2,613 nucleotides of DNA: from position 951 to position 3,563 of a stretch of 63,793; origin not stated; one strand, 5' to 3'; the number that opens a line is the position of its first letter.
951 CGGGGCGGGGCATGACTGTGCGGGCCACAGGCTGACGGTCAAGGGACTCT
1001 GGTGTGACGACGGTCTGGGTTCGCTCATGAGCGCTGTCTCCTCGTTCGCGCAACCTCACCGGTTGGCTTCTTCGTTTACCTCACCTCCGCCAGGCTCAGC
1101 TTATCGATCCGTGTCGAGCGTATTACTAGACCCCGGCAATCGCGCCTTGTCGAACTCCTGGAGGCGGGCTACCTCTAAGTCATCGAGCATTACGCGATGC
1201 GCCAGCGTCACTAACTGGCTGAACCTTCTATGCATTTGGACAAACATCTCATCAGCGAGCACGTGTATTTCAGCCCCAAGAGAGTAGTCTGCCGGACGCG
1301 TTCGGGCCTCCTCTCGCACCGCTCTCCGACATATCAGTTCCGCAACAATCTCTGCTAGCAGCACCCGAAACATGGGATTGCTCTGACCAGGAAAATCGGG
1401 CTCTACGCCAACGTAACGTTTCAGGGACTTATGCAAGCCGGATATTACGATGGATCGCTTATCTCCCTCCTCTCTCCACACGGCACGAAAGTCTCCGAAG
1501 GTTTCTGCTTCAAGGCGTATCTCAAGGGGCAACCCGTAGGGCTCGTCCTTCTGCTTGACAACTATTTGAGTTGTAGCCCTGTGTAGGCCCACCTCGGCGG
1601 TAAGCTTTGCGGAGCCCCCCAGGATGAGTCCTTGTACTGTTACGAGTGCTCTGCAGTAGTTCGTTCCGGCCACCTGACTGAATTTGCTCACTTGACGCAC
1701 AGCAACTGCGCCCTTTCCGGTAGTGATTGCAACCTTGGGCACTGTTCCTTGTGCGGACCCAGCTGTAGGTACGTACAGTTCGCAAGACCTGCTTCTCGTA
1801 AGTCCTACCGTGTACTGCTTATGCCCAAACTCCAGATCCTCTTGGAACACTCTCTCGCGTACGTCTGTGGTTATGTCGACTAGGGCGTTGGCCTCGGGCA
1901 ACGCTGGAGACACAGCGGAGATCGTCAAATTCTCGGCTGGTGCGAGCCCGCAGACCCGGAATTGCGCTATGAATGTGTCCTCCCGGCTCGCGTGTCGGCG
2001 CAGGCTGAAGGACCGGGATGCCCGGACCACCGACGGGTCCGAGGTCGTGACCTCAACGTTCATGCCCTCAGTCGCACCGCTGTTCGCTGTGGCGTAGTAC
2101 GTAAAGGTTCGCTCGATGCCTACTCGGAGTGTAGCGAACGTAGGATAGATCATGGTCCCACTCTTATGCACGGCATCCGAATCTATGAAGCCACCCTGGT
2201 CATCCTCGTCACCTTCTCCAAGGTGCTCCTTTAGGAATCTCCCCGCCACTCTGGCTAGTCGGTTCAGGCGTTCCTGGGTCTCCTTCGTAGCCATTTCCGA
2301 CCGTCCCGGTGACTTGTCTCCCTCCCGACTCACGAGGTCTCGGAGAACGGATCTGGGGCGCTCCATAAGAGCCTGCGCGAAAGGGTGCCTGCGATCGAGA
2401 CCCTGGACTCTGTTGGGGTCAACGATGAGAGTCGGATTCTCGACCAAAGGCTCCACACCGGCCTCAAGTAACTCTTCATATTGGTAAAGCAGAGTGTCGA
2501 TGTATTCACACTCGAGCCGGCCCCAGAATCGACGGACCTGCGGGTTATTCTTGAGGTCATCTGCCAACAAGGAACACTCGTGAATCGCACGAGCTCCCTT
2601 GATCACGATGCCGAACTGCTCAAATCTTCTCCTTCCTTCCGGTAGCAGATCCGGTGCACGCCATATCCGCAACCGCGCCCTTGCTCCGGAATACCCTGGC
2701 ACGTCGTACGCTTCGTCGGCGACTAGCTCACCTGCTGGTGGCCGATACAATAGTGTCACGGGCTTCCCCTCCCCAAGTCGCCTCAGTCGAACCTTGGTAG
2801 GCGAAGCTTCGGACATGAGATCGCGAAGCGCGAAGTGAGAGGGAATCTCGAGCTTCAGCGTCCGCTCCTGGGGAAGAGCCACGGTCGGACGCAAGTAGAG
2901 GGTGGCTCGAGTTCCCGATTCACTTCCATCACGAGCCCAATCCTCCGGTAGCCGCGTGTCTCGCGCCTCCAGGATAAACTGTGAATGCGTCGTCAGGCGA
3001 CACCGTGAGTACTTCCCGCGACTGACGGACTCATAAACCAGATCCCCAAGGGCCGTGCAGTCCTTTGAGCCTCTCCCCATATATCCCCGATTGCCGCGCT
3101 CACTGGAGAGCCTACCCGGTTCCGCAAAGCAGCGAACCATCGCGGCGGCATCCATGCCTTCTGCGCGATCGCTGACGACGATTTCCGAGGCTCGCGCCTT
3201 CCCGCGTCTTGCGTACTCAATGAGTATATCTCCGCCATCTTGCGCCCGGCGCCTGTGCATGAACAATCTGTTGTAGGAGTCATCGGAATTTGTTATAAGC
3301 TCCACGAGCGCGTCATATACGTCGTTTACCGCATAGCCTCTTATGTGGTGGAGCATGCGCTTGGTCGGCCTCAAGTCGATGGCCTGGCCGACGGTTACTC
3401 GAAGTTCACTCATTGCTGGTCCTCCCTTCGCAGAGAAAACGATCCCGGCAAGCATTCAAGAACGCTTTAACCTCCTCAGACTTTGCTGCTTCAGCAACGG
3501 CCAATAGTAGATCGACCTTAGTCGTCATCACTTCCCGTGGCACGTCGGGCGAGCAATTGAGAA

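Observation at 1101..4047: Translationally coupled wHTH protein + GHKL/MORC-like ATPase: candidate undescribed two-gene defence module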

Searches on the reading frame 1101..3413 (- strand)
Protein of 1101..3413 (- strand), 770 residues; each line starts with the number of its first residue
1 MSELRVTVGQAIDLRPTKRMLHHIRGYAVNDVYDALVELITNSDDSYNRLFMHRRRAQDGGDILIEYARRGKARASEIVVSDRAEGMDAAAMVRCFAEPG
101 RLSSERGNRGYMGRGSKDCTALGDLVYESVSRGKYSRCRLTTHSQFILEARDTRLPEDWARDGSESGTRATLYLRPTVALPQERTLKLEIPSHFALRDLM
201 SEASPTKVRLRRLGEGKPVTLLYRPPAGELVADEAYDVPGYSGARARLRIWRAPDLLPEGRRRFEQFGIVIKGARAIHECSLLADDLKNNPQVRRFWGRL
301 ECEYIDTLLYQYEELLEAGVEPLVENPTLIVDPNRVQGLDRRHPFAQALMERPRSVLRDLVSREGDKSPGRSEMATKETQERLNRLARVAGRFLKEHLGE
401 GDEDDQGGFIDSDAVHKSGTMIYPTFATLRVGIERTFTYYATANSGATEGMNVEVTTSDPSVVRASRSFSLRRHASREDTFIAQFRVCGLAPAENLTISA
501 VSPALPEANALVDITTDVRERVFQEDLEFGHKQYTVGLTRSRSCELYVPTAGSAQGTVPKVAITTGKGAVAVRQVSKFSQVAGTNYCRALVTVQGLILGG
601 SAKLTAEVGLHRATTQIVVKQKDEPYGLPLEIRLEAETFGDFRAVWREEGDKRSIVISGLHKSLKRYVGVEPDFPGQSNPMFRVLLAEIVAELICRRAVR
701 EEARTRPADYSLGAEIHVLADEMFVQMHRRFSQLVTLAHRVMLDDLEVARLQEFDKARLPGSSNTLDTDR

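Call 4: search_protein_families(library=pfam, proteins=[window:1101-3413:-], max_evalue=0.1)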
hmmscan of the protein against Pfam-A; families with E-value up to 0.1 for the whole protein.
window:1101-3413:- (770 aa): 0 families

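Call 5: search_protein_families(library=padloc, proteins=[window:1101-3413:-], max_evalue=0.1)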
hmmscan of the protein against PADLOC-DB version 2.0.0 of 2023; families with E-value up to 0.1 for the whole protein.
window:1101-3413:- (770 aa): 0 families

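Call 6: search_protein_families(library=ncbifam, proteins=[window:1101-3413:-], max_evalue=10)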
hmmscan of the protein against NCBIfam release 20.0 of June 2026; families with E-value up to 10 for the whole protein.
window:1101-3413:- (770 aa): 0 families

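Call 7: search_protein_families(library=pfam, proteins=[window:1101-3413:-], max_evalue=10)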
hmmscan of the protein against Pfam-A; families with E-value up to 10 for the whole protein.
window:1101-3413:- (770 aa): 1 family
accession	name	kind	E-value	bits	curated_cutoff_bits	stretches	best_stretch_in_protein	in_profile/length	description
PF02518.31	HATPase_c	-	0.1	13.5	26.4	1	31-118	5-79/111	Histidine kinase-, DNA gyrase B-, and HSP90-like ATPase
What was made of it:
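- Closest known: VcSduA / Shedu type I-D. Different: B has no DUF4263 or Shedu hit in Pfam or PADLOC (calls 4, 5, 7), and in the clade containing the window's copy it always has a partner gene.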

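Call 8: search_solved_structures(query=window:1101-3413:-, max_evalue=10, show_alignments=3)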
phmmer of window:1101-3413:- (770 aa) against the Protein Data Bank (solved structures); distinct sequences matched with E-value up to 10: 1.
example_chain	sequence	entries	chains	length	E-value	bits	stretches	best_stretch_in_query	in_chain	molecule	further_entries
2edr_A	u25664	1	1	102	0.91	10.8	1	445-499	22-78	Obscurin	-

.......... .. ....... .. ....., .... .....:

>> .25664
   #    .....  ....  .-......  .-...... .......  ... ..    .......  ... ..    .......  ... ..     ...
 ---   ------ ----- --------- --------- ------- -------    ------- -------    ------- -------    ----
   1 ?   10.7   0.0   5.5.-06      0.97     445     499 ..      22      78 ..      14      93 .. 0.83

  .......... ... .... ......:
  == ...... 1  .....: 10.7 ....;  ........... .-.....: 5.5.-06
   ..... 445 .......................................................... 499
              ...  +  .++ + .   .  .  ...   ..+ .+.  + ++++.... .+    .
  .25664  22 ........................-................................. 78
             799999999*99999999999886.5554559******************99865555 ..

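Call 9: find_homologous_proteins(query=window:1101-3413:-, max_evalue=0.001)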
Query window:1101-3413:- (770 aa): 125 proteins with E <= 0.001 among 8000 candidates; the best 120 are listed.
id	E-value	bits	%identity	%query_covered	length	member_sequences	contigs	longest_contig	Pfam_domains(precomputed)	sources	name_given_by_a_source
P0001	9.5e-194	664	45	96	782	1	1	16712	-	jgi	-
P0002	1.0e-186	641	43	97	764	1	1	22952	-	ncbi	-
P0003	2.1e-186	639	43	98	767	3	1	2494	-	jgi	jgi:hypothetical protein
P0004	6.5e-184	631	44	96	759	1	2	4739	-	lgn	-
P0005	1.9e-183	630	43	97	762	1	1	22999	-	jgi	jgi:hypothetical protein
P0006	7.4e-183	628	43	97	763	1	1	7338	-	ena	-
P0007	4.0e-181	622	43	96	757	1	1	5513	-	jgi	jgi:hypothetical protein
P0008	1.6e-180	620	42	97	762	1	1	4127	-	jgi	jgi:hypothetical protein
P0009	6.4e-180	618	44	90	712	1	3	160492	-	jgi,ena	jgi:hypothetical protein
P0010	1.0e-178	614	42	99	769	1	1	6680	-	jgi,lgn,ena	-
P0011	1.7e-178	613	42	99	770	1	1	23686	-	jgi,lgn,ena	-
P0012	1.7e-178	613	42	96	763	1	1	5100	-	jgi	jgi:hypothetical protein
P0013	2.0e-178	613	41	97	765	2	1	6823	-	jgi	-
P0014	2.6e-178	613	42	99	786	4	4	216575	-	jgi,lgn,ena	jgi:hypothetical protein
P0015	4.8e-177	609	41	97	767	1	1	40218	-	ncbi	ncbi:hypothetical protein ACFL2T_00555 [Elusimicrobiota bacterium]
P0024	2.2e-172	593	42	98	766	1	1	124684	-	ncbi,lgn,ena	-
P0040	9.0e-157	542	38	97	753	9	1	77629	-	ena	-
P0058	5.3e-147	509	38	96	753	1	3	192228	-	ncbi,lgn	-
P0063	3.2e-142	493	38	92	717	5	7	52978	-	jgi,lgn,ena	-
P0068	1.2e-140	488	36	96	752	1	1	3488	PF13589.13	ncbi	-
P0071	6.3e-139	483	37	95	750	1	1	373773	-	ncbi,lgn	-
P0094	1.8e-107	379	35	95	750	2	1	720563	-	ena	-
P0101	1.6e-78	283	29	95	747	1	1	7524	PF13589.13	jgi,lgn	jgi:hypothetical protein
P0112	1.7e-69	253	32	94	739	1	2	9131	PF13589.13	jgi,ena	-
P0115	1.6e-49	187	28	97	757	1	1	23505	PF02518.32,PF13589.13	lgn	-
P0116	1.5e-37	147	28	63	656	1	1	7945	PF13589.13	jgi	jgi:hypothetical protein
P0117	1.3e-33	134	32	64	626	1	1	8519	PF13589.13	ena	-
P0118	8.8e-33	132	29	56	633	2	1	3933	PF13589.13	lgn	-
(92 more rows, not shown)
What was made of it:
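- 1101..3413 (-): Gene B: 770-aa GHKL-S5 ATPase with Ig-like domains and a conserved C-terminal domain. 125 homologues of 29-45% identity and conserved length (call 9).
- Checked: B has 125 homologues down to E 1e-27 in 5.8 billion proteins (call 9).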

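Call 15: find_related_loci(query=A1, collection=genome_contigs, flank=10000)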
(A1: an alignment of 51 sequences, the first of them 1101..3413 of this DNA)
Query A1 (770 aa) in genome_contigs; peptide patterns used: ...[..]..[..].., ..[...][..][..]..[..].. (x = any residue, [..] = any of these).
370 stretches matched a pattern; 329 encode a relative of the query (tblastn E <= 1e-3); the best 80 are kept; 80 distinct loci.
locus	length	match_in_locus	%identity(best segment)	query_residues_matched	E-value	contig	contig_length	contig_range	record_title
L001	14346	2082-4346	40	8-752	4e-167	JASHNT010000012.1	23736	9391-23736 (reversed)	MAG: Bryobacteraceae bacterium isolate JOPF004 JOPF_N14C_contig_33567, whole genome shotgun sequence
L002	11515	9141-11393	39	6-748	2e-163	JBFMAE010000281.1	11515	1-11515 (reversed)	MAG: Thermodesulfobacteriota bacterium isolate MAG130 MAG130_281, whole genome shotgun sequence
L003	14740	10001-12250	37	4-746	2e-161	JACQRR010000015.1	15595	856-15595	MAG: Candidatus Roizmanbacteria bacterium isolate NC_groundwater_1364_Ag_S-0.2um_37_64 S_p2_S4_coassembly_k141_342553, w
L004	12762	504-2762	38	6-744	3e-160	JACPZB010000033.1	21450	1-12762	MAG: Deltaproteobacteria bacterium isolate NC_groundwater_878_Pr1_S2p5_43_21 Montesol18_S2p5_coassembly_scaffold_212407,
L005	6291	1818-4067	36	4-746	2e-160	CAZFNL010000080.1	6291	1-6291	MAG TPA_asm: uncultured Gammaproteobacteria bacterium isolate SRP271791_co1_7 genome assembly, contig: k141_34806, whole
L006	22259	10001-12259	37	5-749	2e-155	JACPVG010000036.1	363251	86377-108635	MAG: Chloroflexi bacterium isolate NC_groundwater_778_Ag_S2p5_63_23 JBCH_GD18_4_SO25_S179_scaffold_909933, whole genome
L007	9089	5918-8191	36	6-744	8e-152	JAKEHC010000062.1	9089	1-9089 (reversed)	MAG: Candidatus Dadabacteria bacterium isolate PMV_6.24 PMV_6.24.k101_352012, whole genome shotgun sequence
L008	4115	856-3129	37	2-743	2e-153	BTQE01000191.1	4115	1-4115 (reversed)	MAG: Rhodothermia bacterium BMS9Abin05 DNA, NODE_10493_length_4115, whole genome shotgun sequence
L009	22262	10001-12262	36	5-743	7e-145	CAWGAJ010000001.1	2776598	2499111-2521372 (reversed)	MAG: Pirellulales bacterium isolate MFD04408.bin.2.31 genome assembly, contig: contig_23429, whole genome shotgun sequen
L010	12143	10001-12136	38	4-710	5e-144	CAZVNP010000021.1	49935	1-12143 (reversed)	MAG TPA_asm: uncultured Lentimicrobiaceae bacterium isolate SRP098346_co1_165 genome assembly, contig: NODE_327_length_4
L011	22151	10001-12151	33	27-743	1e-110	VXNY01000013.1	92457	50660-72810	MAG: Gammaproteobacteria bacterium isolate SB0662_bin_2 NODE_238_length_92457_cov_55.280958, whole genome shotgun sequen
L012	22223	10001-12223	33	4-743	2e-104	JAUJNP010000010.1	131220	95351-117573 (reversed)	MAG: Acidimicrobiales bacterium isolate YX2bin34 opera_contig_289, whole genome shotgun sequence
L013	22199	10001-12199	31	13-743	2e-101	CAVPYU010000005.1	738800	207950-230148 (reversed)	MAG: uncultured Thermoleophilia bacterium isolate MFD09964.bin.2.68 genome assembly, contig: contig_46249, whole genome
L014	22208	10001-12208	33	9-743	5e-101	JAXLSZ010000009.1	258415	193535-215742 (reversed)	MAG: Solirubrobacterales bacterium isolate STL-ACT48 C1.288.fa-9, whole genome shotgun sequence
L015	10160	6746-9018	35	5-750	3e-86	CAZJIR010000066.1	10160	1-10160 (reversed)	MAG TPA_asm: uncultured Pirellulales bacterium isolate binchicken_co211_289 genome assembly, contig: NODE_4729_length_10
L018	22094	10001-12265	32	1-751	3e-104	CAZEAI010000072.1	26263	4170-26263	MAG TPA_asm: uncultured bacterium isolate SRP077602_co2_308 genome assembly, contig: NODE_2774_length_26263_cov_5.130914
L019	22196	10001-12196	30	1-743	6e-79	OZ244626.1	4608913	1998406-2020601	MAG: Rhodothermales bacterium isolate 21a8fb21-8f5d-45c2-8fc6-499dcaec216c genome assembly, chromosome: 1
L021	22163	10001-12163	30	1-736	3e-76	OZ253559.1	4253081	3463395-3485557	MAG: Rhodothermales bacterium isolate 7a99c234-90a3-4290-b700-cd5a0c5b5078 genome assembly, chromosome: 1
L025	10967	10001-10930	45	4-308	1e-74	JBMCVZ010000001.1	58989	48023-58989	MAG: Chloroflexota bacterium isolate D4M11_63 NODE_153_length_58989_cov_24.383548, whole genome shotgun sequence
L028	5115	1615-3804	31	6-742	3e-73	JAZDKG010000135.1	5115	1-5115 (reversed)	MAG: Planctomycetota bacterium isolate MEGAHIT-group-0.522 k141_4631467, whole genome shotgun sequence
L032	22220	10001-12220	30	2-743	1e-71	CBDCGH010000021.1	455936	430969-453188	MAG: Vicinamibacterales bacterium isolate 75c22ac9-0115-4f96-a872-047b451c91ea genome assembly, contig: contig_21, whole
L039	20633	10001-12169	28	14-741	1e-69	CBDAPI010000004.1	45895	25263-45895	MAG: Acidobacteriota bacterium isolate f35b9e99-e4d3-4cb6-9eee-81227bac6fb5 genome assembly, contig: contig_4, whole gen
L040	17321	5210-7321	29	28-741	8e-69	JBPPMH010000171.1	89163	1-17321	MAG: Gemmatimonadaceae bacterium isolate BIOS2019_out_088 k131_881562, whole genome shotgun sequence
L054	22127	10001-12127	30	28-745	1e-65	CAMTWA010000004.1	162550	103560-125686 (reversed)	MAG: uncultured Gemmatimonadetes bacterium isolate G04_MAG_00015 genome assembly, contig: G04_MAG_00015_000000000002, wh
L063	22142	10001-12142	30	19-742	3e-63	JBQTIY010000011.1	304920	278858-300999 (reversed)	MAG: Planctomycetota bacterium isolate SAW251 c_000000430260, whole genome shotgun sequence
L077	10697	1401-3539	27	35-731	3e-56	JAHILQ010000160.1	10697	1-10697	MAG: Nitrospinota bacterium isolate KR13_N2.mb.31 KR13_N2.mb.31_k141_211099, whole genome shotgun sequence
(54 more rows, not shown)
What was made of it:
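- Checked: 329 GTDB species genomes encode a relative (call 15).
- Distribution is patchy across more than 15 phyla (call 15). The distribution is sporadic and horizontally transferred: about 0.2% of GTDB species, many phyla (call 15).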

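Call 16: find_related_loci(query=A1, collection=viral_contigs, flank=10000)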
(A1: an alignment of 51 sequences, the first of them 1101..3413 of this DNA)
Query A1 (770 aa) in viral_contigs; peptide patterns used: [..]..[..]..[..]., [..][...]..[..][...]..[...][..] (x = any residue, [..] = any of these).
49 stretches matched a pattern; 7 encode a relative of the query (tblastn E <= 1e-3); 7 distinct loci.
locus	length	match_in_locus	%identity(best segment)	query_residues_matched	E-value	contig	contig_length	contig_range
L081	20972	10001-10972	27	14-353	3e-44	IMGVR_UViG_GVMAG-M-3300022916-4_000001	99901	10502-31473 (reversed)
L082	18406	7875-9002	27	14-397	6e-44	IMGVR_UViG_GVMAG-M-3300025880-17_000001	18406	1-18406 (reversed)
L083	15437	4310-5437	29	14-397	9e-42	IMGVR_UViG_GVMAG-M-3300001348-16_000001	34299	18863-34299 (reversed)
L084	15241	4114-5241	28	14-397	1e-41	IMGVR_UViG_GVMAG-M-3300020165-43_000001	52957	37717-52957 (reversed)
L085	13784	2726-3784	28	17-377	8e-41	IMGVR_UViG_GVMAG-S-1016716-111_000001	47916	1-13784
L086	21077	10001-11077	28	14-374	2e-24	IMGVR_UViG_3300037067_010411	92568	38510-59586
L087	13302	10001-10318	34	14-130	2e-16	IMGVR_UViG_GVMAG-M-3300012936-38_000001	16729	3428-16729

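Call 26: predict_structure(alignment_id=A1)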
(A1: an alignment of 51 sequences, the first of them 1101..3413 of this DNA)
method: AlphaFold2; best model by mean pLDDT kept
length: 770 residues; sequences in the alignment: 51
mean_pLDDT: 86.5   pTM: 0.56
mean pLDDT of the five models: 86.5, 85.8, 85.0, 84.8, 83.9
residues with pLDDT >= 90: 419; 70-90: 273; 50-70: 53; < 50: 25
segments of 3 or more residues with pLDDT < 50: 370-372, 400-409, 622-625, 764-766
pLDDT, mean of each block of 10 residues (from residue 1): 79 74 80 96 96 96 95 87 95 87 83 83 97 95 94 89 88 94 94 96 97 94 94 98 98 89 94 95 90 96 96 91 94 86 97 97 76 76 94 79 38 79 88 87 91 91 82 84 91 89 92 72 86 83 89 68 72 87 83 82 89 88 63 88 87 87 84 74 95 93 75 70 90 95 90 81 50
secondary structure, 60 per line:
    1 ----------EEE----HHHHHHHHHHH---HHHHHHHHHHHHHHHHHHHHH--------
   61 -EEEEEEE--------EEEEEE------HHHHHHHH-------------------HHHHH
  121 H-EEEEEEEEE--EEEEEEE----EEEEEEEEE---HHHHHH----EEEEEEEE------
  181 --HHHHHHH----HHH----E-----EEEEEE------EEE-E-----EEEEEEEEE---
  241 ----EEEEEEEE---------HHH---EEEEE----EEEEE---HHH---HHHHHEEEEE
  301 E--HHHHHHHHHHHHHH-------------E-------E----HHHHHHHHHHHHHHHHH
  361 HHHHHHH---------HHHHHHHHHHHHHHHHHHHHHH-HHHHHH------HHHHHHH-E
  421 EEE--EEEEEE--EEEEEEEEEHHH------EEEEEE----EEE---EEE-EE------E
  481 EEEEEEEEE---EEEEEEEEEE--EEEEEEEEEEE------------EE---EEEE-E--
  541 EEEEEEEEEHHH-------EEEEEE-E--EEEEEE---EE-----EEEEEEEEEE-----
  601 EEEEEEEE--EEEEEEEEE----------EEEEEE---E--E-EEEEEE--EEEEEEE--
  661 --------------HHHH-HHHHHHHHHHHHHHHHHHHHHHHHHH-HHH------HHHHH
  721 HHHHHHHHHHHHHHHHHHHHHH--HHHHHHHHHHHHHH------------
elements in order (helices of 4 or more, strands of 3 or more residues): E11-13 H18-28 H32-52 E62-68 E77-82 H89-96 H116-121 E123-131 E134-140 E145-153 H157-162 E167-174 H183-189 E207-212 E219-221 E229-237 E245-252 E268-272 E277-281 H291-295 E296-301 H304-317 H344-367 H377-398 H400-405 H412-418 E420-423 E426-431 E434-442 E452-457 E462-464 E468-470 E480-489 E493-502 E505-515 E533-536 E541-549 E560-565 E570-575 E586-595 E601-608 E611-619 E630-635 E644-649 E652-658 H675-678 H680-705 H716-742 H745-758
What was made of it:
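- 1101..3413 (-): Model pLDDT 86.5 (call 26).
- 2160..2384 (-): B residues ~344-418: long antiparallel helical hairpin (linker or coiled coil). Secondary structure of the model (call 26).
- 1554..2156 (-): B residues ~420-620: two beta-sandwich (Big_2/Ig-like) domains. This is the least conserved part of the protein. Model (call 26).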

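Call 30: fold_search(model_id=the predicted structure, library=pdb)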
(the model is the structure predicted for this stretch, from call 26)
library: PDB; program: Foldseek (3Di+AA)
matches with E <= 10: 1927; with E <= 0.001: 685
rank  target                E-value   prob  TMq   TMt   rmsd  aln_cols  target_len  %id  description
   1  8h77_A                4.4e-12  1.00  0.31  0.36   8.3       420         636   14  Hsp90-AhR-p23-XAP2 complex (released 2023-01-04)
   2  1y4s_A                8.4e-12  1.00  0.23  0.34  12.5       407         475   13  Conformation rearrangement of heat shock protein 90 upon ADP binding (released 2005-04-19)
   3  7zub_B                4.4e-11  1.00  0.32  0.38  15.7       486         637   13  Cryo-EM structure of the indirubin-bound Hsp90-XAP2-AHR complex (released 2022-11-23)
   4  4wub                  8.4e-11  1.00  0.27  0.49  11.6       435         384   13  N-terminal 43 kDa fragment of the E. coli DNA gyrase B subunit grown from 100 mM KCl condition (released 2015-04-08)
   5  5ix2_B                1.3e-10  1.00  0.31  0.53   7.3       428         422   14  Crystal structure of mouse Morc3 ATPase-CW cassette in complex with AMPPNP and unmodified H3 peptide (released 2016-08-17)
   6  5hph_A                1.4e-10  1.00  0.30  0.46   8.7       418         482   12  Structure of TRAP1 fragment (released 2016-08-10)
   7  5j5q_C                1.4e-10  1.00  0.26  0.45  11.2       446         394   13  AMP-PNP-stabilized ATPase domain of topoisomerase IV from Streptococcus pneumoniae, complex type II (released 2017-07-26)
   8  4ipe_B                1.6e-10  1.00  0.29  0.36   9.8       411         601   13  Crystal structure of mitochondrial Hsp90 (TRAP1) with AMPPNP (released 2014-01-22)
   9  4ipe_A                1.8e-10  1.00  0.29  0.37  14.9       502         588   12  Crystal structure of mitochondrial Hsp90 (TRAP1) with AMPPNP (released 2014-01-22)
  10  4pu9                  2.5e-10  1.00  0.27  0.50  10.8       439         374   12  E. coli GyrB 43-kDa N-terminal fragment in complex with ADP-BeF3 (released 2014-09-24)
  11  7exp_A                2.5e-10  1.00  0.29  0.38  15.6       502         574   11  Crystal structure of zebrafish TRAP1 with AMPPNP and MitoQ (released 2022-01-05)
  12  5tth_A                2.5e-10  1.00  0.30  0.34  15.6       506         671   12  Heterodimeric SpyCatcher/SpyTag-fused zebrafish TRAP1 in ATP/ADP-hybrid state (released 2017-08-23)
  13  9kmr_A                2.5e-10  1.00  0.30  0.36  15.0       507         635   12  Human Hsp90-PINK1 complex (released 2025-10-15)
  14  6xg6_B                2.7e-10  1.00  0.30  0.37  15.9       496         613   11  Full-length human mitochondrial Hsp90 (TRAP1) with ADP-BeF3 (released 2020-09-30)
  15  1ei1_A                2.9e-10  1.00  0.26  0.47  11.6       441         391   13  DIMERIZATION OF E. COLI DNA GYRASE B PROVIDES A STRUCTURAL MECHANISM FOR ACTIVATING THE ATPASE CATALYTIC CENTER (released 2000-03-31)
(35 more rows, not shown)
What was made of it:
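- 2874..3413 (-): B residues 1-180: Bergerat (GHKL) ATP-binding domain. Motif I is E38/N42/D45, motif II is D82xxxG86, motif III is G110xxxR114G115, motif IV is G167-T168. Foldseek (call 30).
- On GHKL (Bergerat-fold) ATPase superfamily: Foldseek probability 1.00 to Hsp90, GyrB, ParE, MORC and SMCHD1, E down to 4e-12 (call 30).
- On GHKL+S5 class (MORC / paraMORC / MutL / GyrB / Hsp90): Structural alignments of 400-450 columns cover both domains of GyrB 43K, the MORC3/4 ATPase modules and Hsp90 N+M (call 30).
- Closest known: Eukaryotic MORC and SMCHD1 chromatin-compacting GHKL ATPases. Same: The GHKL+S5 module matches by Foldseek (MORC3/4 1e-10 to 2e-9; SMCHD1 4e-9; call 30).
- Foldseek of a pLDDT-86 model matches the GHKL+transducer modules of Hsp90/TRAP1, GyrB, ParE, MORC3/4 and SMCHD1 at E 4e-12 to 5e-9 (calls 26, 30). 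Foldseek matches include MORC3/4 and SMCHD1 (call 30). TM-scores are equally good for MORC and GyrB modules (call 30).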
